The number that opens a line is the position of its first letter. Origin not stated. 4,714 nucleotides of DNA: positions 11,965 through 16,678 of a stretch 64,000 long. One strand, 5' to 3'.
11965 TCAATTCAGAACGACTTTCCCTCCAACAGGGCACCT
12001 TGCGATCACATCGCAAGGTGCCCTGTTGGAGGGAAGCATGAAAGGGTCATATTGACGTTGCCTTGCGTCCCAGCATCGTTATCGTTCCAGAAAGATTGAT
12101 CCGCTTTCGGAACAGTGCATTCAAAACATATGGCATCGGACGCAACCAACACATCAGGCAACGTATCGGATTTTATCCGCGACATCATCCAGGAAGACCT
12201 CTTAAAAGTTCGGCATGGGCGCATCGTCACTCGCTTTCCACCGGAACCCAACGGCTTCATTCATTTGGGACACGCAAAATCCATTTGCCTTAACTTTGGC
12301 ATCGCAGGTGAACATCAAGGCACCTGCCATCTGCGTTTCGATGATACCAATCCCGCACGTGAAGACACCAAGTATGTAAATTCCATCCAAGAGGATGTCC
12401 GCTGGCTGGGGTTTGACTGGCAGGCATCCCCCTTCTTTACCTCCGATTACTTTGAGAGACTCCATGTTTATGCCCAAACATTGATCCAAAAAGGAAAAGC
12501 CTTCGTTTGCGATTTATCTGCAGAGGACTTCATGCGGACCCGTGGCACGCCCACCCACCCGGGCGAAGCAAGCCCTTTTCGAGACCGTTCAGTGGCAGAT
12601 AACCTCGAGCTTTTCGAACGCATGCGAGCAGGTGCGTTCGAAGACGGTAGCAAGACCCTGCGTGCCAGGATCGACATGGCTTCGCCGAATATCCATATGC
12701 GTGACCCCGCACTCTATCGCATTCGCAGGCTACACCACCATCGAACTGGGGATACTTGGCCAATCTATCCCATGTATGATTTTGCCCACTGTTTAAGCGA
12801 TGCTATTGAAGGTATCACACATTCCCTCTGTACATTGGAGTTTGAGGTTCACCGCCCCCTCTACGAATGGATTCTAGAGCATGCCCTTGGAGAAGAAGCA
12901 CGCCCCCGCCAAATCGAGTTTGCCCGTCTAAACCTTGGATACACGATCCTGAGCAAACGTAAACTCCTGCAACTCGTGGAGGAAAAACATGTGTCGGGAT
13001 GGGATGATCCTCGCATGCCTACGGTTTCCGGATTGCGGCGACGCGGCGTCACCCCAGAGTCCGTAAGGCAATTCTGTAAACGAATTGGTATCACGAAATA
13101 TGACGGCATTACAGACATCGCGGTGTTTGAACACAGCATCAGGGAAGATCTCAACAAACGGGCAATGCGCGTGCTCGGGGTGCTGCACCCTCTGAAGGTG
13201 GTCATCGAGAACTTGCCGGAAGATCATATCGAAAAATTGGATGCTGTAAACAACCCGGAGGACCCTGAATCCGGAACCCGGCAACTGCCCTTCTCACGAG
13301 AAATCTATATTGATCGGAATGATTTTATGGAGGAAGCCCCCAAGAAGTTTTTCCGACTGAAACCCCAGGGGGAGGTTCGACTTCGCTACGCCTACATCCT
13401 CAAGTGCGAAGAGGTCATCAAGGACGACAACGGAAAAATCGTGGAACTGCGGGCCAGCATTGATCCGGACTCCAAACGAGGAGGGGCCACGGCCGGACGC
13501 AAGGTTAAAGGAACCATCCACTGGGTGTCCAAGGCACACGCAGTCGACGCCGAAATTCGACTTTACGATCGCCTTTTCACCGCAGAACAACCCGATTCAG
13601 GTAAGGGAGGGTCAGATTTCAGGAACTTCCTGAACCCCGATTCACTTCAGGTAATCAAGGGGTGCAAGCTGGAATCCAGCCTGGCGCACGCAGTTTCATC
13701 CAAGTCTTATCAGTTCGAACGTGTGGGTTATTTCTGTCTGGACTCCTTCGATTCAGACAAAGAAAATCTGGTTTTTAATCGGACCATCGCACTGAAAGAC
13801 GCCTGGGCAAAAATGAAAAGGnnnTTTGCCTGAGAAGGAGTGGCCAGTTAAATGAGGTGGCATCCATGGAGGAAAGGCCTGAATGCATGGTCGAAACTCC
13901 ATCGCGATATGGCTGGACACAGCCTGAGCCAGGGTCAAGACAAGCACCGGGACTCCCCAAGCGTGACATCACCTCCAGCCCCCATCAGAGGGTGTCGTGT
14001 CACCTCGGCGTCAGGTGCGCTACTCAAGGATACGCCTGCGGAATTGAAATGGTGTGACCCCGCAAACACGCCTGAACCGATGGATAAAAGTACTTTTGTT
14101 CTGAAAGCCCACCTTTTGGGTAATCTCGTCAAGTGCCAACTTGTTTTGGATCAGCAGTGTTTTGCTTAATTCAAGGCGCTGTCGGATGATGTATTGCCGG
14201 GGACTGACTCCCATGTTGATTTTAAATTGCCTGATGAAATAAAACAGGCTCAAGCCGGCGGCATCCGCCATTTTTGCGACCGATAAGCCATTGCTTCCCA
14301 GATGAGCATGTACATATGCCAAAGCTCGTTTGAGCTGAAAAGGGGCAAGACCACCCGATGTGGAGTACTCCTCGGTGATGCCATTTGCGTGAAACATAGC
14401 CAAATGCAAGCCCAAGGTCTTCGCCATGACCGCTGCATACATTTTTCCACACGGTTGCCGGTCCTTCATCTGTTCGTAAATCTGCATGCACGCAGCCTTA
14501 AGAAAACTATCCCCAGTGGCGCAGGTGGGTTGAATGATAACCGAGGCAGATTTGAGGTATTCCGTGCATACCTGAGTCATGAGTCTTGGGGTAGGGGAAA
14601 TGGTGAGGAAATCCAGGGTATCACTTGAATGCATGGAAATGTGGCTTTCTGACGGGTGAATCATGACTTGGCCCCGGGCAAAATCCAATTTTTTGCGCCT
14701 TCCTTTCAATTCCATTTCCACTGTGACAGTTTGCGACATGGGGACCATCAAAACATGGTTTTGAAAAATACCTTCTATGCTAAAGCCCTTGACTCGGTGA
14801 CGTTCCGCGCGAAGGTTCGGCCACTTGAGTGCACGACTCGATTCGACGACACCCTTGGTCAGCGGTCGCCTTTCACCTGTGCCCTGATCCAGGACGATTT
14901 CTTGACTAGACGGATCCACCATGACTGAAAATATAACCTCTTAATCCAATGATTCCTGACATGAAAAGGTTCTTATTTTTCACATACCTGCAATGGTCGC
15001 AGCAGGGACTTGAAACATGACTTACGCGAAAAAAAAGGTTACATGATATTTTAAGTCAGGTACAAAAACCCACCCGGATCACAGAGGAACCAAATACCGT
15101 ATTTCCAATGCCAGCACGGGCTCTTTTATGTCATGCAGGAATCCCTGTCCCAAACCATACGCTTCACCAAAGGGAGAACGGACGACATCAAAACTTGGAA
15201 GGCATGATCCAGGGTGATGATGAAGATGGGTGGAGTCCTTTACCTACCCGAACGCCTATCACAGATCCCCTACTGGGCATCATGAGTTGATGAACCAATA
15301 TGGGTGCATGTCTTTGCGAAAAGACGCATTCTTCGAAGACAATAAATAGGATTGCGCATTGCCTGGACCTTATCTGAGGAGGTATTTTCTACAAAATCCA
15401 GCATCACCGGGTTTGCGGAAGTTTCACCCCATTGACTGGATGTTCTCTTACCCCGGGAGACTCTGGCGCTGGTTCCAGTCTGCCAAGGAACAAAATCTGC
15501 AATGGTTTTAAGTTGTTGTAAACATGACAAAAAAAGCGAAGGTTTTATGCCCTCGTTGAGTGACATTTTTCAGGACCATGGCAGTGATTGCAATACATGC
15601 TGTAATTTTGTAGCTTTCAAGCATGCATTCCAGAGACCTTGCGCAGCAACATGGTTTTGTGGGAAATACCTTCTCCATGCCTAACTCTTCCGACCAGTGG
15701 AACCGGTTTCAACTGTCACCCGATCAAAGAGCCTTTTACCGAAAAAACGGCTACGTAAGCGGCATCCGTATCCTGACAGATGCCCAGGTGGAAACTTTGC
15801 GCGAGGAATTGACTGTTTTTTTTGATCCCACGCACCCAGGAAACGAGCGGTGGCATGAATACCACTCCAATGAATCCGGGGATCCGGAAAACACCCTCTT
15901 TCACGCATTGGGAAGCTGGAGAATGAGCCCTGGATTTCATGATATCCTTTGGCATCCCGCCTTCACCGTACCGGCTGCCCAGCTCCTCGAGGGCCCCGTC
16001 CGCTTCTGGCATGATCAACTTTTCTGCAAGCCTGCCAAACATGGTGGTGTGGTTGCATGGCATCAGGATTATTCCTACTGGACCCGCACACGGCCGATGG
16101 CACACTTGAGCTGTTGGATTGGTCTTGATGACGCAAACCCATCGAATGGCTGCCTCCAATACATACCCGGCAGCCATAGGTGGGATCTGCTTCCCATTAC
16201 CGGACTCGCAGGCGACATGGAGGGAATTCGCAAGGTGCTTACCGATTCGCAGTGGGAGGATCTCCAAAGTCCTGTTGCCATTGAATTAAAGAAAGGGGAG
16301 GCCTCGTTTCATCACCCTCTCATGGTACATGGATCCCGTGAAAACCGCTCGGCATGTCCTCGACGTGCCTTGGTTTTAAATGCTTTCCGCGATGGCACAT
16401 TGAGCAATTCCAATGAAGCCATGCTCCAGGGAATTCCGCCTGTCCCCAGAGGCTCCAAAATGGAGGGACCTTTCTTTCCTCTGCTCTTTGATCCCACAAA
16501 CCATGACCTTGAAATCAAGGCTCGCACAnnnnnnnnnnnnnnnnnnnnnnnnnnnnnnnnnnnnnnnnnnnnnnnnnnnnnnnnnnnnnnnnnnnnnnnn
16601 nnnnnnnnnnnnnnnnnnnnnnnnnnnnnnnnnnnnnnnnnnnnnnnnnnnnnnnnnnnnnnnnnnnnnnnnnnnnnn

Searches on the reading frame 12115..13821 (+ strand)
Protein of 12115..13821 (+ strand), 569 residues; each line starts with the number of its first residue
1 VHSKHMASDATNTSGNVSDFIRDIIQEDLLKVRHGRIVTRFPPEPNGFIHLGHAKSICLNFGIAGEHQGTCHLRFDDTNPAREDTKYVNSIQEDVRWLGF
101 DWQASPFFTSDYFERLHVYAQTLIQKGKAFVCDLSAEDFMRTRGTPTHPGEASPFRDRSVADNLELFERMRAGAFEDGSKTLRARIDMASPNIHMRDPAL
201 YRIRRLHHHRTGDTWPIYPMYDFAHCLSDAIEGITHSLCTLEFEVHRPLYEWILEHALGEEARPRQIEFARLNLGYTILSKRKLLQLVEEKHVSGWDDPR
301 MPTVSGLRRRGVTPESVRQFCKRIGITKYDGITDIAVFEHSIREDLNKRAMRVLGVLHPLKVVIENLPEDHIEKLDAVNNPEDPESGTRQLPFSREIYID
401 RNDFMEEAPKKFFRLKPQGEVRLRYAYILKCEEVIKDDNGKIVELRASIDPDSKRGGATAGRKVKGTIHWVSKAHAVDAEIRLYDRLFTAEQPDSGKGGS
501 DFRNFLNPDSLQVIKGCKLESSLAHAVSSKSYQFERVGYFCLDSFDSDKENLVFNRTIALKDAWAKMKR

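Call 79: search_protein_families(library=pfam, proteins=[window:12115-13821:+], max_evalue=0.0001)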
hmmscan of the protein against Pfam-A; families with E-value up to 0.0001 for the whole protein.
window:12115-13821:+ (569 aa): 3 families
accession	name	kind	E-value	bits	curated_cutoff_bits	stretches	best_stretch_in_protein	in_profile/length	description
PF00749.27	tRNA-synt_1c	-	8.8e-102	340.7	23.4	1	37-333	2-298/314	tRNA synthetases class I (E and Q), catalytic domain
PF03950.23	tRNA-synt_1c_C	-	1.9e-27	95.8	23.9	1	350-450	1-91/91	tRNA synthetases class I (E and Q), anti-codon binding domain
PF20974.2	tRNA-synt_1c_C2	-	2.1e-23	83.2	23.9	1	467-543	1-69/69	tRNA synthetases class I (E and Q), anti-codon binding domain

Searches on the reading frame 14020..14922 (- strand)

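Call 79: search_protein_families(library=pfam, proteins=[window:14020-14922:-], max_evalue=0.0001)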
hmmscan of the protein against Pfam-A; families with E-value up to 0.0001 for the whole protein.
window:14020-14922:- (300 aa): 2 families
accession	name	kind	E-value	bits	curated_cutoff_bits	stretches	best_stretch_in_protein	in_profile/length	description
PF12833.13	HTH_18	-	1.5e-19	70.5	33.6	1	218-297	1-80/80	Helix-turn-helix domain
PF00165.29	HTH_AraC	-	3.3e-19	69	26.6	2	205-245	2-41/42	Bacterial regulatory helix-turn-helix proteins, AraC family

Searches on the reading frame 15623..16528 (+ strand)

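Call 79: search_protein_families(library=pfam, proteins=[window:15623-16528:+], max_evalue=0.0001)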
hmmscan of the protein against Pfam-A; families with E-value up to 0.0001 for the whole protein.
window:15623-16528:+ (302 aa): 1 family
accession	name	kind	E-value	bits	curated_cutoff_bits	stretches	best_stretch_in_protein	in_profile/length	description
PF05721.19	PhyH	-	4.5e-37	128.8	22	1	39-249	1-213/213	Phytanoyl-CoA dioxygenase (PhyH)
